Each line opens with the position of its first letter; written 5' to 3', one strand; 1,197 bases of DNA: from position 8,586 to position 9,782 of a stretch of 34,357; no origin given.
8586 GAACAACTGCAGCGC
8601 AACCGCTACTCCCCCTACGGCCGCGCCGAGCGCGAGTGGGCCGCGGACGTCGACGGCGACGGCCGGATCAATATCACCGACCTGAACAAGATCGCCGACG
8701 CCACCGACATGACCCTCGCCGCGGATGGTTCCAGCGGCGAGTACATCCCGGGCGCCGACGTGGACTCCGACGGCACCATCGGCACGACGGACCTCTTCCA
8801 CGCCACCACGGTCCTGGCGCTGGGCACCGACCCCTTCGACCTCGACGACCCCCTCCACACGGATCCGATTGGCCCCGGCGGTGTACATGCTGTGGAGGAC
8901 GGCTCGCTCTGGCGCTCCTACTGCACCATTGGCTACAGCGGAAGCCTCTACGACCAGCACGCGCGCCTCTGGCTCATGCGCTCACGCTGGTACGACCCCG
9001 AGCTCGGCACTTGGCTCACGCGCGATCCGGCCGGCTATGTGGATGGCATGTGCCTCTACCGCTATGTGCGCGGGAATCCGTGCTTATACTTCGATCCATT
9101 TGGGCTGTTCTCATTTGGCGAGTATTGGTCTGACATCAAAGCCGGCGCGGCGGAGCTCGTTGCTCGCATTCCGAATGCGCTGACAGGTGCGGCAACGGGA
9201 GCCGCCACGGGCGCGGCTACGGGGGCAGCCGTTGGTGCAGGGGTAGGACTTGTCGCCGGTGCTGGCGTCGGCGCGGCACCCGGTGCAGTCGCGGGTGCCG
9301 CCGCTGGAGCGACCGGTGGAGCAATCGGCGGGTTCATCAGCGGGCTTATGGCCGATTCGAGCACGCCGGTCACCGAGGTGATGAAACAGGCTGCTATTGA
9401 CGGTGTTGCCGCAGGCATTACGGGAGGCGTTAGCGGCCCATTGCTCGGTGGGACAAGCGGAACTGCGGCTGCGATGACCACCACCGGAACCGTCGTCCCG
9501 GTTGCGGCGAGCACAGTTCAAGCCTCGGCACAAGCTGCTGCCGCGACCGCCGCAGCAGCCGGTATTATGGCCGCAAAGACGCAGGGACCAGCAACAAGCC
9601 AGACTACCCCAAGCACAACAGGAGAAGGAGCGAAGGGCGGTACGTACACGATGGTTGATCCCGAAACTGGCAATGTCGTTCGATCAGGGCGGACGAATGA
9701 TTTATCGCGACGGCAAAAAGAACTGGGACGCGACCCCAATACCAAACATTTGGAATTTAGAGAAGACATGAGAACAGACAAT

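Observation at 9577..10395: Low-GC GIY-YIG-like nuclease tip plus overlapping immunity gene: compositional junction lies ~500 nt downstream of the DPFGL cleavage motif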

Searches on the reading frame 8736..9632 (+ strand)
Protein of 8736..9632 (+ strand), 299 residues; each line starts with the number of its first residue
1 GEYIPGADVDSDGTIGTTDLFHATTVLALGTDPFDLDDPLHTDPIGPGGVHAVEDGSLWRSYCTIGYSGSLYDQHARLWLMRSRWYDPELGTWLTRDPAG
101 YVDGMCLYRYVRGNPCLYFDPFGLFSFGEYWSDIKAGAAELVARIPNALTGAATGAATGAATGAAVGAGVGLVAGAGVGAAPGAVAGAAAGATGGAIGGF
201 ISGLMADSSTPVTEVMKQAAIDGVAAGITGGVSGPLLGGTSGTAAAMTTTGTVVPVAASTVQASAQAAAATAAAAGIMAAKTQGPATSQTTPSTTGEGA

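Call 19: find_related_loci(query=window:8736-9575:+, collection=genome_contigs, flank=6000)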
Query window:8736-9575:+ (280 aa) in genome_contigs; peptide patterns used: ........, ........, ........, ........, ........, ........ (x = any residue, [..] = any of these).
539 stretches matched a pattern, but none encodes a relative of the query by tblastn (E <= 1e-3).

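Call 22: find_homologous_proteins(query=window:8736-9632:+, max_evalue=0.001)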
Query window:8736-9632:+ (299 aa): 18 proteins with E <= 0.001 among 8000 candidates.
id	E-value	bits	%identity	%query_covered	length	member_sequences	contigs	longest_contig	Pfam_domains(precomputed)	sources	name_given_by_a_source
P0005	4.9e-22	97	47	51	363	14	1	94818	PF05593.20,PF25023.2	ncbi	-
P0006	5.5e-19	87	41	52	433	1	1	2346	PF25023.2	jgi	jgi:RHS repeat-associated protein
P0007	4.6e-16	77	86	15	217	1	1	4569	-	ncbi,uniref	ncbi:RHS repeat-associated core domain-containing protein, partial [Accumulibacter sp.]|uniref:RHS r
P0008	2.0e-14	72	40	38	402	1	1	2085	PF25023.2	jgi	jgi:RHS repeat-associated protein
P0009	4.3e-14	71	29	14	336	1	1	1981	-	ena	-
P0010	7.8e-14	70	35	32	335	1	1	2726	PF25023.2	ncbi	-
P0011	1.5e-13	69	38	8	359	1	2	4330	-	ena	-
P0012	7.2e-13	67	44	14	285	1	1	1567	-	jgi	jgi:hypothetical protein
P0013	2.4e-10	58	43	46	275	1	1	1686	-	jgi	-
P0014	4.4e-9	54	46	50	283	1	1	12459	-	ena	-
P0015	5.4e-7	47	34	41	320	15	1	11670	PF25023.2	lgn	-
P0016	5.8e-7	47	42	46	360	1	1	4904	-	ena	-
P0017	4.4e-6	44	37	36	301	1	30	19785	PF25023.2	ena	-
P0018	1.5e-5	43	37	36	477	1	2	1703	PF05593.20,PF25023.2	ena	-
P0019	3.0e-5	42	30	36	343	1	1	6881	-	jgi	jgi:RHS repeat-associated protein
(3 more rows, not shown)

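Call 47: search_protein_families(library=pfam, proteins=[P0005, P0006, P0008, P0009, P0012, P0013, P0014, P0016, P0007, P0010], max_evalue=0.01)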
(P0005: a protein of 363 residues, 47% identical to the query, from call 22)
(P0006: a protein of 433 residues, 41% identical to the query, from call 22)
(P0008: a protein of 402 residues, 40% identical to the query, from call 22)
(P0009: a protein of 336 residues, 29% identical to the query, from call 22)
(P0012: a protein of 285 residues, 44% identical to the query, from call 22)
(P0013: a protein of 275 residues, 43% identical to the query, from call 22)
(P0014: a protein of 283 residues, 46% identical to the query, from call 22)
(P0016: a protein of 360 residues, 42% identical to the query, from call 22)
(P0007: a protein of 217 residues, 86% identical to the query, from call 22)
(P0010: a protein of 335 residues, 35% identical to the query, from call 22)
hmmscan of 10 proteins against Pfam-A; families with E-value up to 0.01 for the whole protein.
P0005 (363 aa): 2 families
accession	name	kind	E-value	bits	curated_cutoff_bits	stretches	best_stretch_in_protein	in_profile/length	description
PF25023.1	TEN_YD-shell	-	2.2e-15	56.3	50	1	23-204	697-887/909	Teneurin YD-shell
PF05593.20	RHS_repeat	-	3e-08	34.3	22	1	11-46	1-37/38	RHS Repeat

P0006 (433 aa): 2 families
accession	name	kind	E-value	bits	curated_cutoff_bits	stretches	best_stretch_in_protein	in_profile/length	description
PF25023.1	TEN_YD-shell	-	1.3e-05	23.9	50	1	84-189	781-891/909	Teneurin YD-shell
PF21724.2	DUF6861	-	0.0012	18.8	28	1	203-254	27-78/194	Family of unknown function (DUF6861)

P0008 (402 aa): 0 families

P0009 (336 aa): 0 families

P0012 (285 aa): 0 families

P0013 (275 aa): 0 families

P0014 (283 aa): 0 families

P0016 (360 aa): 1 family
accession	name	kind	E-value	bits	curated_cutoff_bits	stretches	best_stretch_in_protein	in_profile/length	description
PF05593.20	RHS_repeat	-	0.0003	21.5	22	0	68-93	2-26/38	RHS Repeat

P0007 (217 aa): 0 families

P0010 (335 aa): 0 families

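Call 50: find_encoding_contigs(protein=P0005, flank=4000, max_places=2)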
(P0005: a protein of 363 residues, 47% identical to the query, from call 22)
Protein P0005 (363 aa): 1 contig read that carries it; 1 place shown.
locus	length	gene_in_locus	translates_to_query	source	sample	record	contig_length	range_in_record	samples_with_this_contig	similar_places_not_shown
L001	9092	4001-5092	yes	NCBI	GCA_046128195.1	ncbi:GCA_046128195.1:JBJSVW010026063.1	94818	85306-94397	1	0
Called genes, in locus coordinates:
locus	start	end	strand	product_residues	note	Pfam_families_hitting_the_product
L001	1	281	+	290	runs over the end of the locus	PF25023:TEN_YD-shell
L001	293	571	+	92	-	-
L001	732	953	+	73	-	-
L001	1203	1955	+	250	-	PF01609:DDE_Tnp_1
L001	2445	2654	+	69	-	-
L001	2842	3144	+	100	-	-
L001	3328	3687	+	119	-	-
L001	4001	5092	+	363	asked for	PF05593:RHS_repeat, PF25023:TEN_YD-shell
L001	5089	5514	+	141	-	-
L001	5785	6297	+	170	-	-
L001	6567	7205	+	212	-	PF25023:TEN_YD-shell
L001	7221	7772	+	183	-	-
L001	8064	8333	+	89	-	-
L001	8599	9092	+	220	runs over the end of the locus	PF25023:TEN_YD-shell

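Call 51: find_encoding_contigs(protein=P0014, flank=4000, max_places=2)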
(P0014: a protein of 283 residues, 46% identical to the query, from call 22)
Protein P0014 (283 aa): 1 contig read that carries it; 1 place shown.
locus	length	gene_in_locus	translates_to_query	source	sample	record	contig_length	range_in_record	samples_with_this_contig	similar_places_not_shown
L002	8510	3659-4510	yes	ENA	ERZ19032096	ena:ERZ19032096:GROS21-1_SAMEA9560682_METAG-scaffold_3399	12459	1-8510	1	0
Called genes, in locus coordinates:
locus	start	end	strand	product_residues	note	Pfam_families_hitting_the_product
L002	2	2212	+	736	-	?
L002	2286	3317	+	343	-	PF23914:TPR_CcmH_CycH (faint), PF25062:ARM_TT21_N (weak), PF13432:TPR_16 (weak), PF13414:TPR_11, PF00515:TPR_1 (weak), PF13424:TPR_12 (weak), PF00515:TPR_1 (weak), PF07719:TPR_2 (weak), +10 more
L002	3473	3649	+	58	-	PF00589:Phage_integrase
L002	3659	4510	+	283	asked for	-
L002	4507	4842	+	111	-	-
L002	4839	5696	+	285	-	-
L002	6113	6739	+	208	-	-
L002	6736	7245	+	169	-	-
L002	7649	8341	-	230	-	-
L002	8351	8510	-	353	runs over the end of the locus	PF00589:Phage_integrase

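Call 52: find_encoding_contigs(protein=P0016, flank=4000, max_places=2)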
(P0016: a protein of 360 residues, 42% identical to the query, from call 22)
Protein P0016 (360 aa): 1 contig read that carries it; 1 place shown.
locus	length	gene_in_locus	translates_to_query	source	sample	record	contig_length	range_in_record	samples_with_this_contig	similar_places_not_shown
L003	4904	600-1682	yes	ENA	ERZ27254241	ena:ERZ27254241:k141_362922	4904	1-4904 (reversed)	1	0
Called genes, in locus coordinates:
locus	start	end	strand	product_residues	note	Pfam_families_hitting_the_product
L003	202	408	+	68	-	-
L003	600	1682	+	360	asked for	-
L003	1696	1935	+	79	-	-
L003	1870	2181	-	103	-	-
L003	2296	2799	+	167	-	-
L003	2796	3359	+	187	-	-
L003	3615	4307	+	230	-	PF08238:Sel1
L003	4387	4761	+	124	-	-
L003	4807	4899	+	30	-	-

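Call 56: find_encoding_contigs(protein=P0007, flank=5000, max_places=3)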
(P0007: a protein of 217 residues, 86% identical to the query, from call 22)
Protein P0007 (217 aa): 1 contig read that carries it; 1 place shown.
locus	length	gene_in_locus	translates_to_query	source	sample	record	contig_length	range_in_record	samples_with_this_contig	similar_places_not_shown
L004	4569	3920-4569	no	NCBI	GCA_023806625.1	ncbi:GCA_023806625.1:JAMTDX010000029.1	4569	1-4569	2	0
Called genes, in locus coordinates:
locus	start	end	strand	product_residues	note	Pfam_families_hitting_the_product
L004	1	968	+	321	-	?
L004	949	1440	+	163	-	PF15428:Imm26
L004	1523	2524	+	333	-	-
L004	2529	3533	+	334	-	PF15428:Imm26 (weak)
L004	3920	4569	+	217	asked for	?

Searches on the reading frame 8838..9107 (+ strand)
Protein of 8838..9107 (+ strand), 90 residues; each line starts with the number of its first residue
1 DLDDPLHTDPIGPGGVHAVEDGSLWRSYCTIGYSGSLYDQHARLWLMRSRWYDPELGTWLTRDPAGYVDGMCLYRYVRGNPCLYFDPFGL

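Call 72: find_related_loci(query=window:8838-9107:+, collection=metagenome_contigs, flank=3000)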
Query window:8838-9107:+ (90 aa) in metagenome_contigs; peptide patterns used: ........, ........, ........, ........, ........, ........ (x = any residue, [..] = any of these).
123 stretches matched a pattern; 11 encode a relative of the query (tblastn E <= 1e-3); 11 distinct loci.
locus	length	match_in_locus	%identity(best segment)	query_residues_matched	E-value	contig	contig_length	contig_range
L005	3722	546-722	58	32-90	6e-21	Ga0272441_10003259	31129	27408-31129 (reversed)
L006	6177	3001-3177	49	32-90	2e-15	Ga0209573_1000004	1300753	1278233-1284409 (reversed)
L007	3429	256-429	48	32-89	3e-15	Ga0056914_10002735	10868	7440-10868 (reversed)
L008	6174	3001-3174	48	32-89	3e-15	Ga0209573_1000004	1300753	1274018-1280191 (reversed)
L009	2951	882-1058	47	32-90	6e-15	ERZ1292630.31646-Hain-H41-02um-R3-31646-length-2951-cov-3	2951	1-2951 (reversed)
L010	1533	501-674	48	32-89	8e-15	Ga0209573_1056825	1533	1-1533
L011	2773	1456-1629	48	32-89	9e-15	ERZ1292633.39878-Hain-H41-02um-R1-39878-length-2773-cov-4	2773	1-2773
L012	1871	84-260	49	32-90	6e-14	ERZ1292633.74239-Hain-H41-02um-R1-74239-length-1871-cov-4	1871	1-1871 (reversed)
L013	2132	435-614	47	31-90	9e-14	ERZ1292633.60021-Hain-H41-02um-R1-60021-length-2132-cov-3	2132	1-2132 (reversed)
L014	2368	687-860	48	32-89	4e-13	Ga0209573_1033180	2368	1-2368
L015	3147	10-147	52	44-89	8e-11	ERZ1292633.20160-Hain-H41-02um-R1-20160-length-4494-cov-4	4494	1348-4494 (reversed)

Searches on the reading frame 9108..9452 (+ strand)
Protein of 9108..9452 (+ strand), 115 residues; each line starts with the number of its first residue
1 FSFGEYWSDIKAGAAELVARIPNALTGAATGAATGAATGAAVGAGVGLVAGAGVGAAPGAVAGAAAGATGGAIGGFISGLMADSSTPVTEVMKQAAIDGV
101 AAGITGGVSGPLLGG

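Call 68: find_homologous_proteins(query=A5, max_evalue=0.00001)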
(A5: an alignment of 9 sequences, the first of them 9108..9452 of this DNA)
Query A5 (9 sequences) (115 aa, profile of the alignment): 13 proteins with E <= 0.00001 among 8000 candidates.
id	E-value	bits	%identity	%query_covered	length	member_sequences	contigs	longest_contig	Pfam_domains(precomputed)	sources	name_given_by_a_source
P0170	1.7e-13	68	55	50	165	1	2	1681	-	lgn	-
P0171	2.5e-7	48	-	-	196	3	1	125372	PF13441.13,PF13488.12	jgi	jgi:hypothetical protein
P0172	9.9e-7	46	-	-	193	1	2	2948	PF13441.13,PF13488.12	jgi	jgi:phage tail tape-measure protein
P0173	1.1e-6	46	-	-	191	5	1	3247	PF13441.13,PF13436.12,PF13488.12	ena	-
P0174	1.7e-6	46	-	-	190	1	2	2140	PF13441.13,PF13436.12,PF13488.12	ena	-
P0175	6.7e-6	44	-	-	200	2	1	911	PF13441.13,PF13488.12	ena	-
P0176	7.5e-6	44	36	22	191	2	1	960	PF13441.13,PF13436.12,PF05818.18,PF13488.12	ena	-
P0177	8.0e-6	43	-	-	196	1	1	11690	PF13441.13,PF13436.12,PF13488.12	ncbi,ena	-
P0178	8.1e-6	43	-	-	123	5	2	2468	-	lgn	-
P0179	8.2e-6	43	-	-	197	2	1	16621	PF13441.13,PF13436.12,PF13488.12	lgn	-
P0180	8.3e-6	43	34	26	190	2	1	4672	PF13441.13,PF13488.12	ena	-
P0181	8.6e-6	43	-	-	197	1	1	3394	PF13441.13,PF13488.12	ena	-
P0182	9.9e-6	43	-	-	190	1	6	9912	PF13441.13,PF11981.14,PF13488.12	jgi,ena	jgi:hypothetical protein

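Call 85: predict_structure(alignment_id=A5)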
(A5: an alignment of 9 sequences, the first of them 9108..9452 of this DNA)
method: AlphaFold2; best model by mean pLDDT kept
length: 115 residues; sequences in the alignment: 9
mean_pLDDT: 64.4   pTM: 0.37
mean pLDDT of the five models: 64.4, 57.5, 57.2, 57.0, 56.7
residues with pLDDT >= 90: 0; 70-90: 36; 50-70: 67; < 50: 12
segments of 3 or more residues with pLDDT < 50: 107-115
pLDDT, mean of each block of 10 residues (from residue 1): 73 72 70 70 70 55 67 68 58 60 54 44
secondary structure, 60 per line:
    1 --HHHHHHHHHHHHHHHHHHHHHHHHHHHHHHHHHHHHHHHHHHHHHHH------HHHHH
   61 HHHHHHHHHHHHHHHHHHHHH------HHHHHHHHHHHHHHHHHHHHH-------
elements in order: H3-49 H56-81 H88-108

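Call 91: search_protein_families(library=pfam, proteins=[window:9108-9452:+], max_evalue=1)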
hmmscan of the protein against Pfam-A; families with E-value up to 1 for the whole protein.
window:9108-9452:+ (115 aa): 2 families
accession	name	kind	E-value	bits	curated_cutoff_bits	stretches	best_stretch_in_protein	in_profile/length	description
PF21724.2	DUF6861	-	0.008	16.1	28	1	14-71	25-81/194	Family of unknown function (DUF6861)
PF13436.11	Gly-zipper_OmpA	-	0.022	15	27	1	24-51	8-40/44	Glycine-zipper domain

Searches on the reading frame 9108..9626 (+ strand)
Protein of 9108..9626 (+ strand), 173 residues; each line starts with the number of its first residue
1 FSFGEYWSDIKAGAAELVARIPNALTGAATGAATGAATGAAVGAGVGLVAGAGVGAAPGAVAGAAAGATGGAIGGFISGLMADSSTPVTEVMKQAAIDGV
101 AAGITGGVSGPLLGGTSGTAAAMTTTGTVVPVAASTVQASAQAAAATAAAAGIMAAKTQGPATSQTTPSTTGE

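Call 45: search_protein_families(library=pfam, proteins=[window:9108-9626:+], max_evalue=0.01)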
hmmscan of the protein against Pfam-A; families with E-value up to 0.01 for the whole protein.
window:9108-9626:+ (173 aa): 0 families
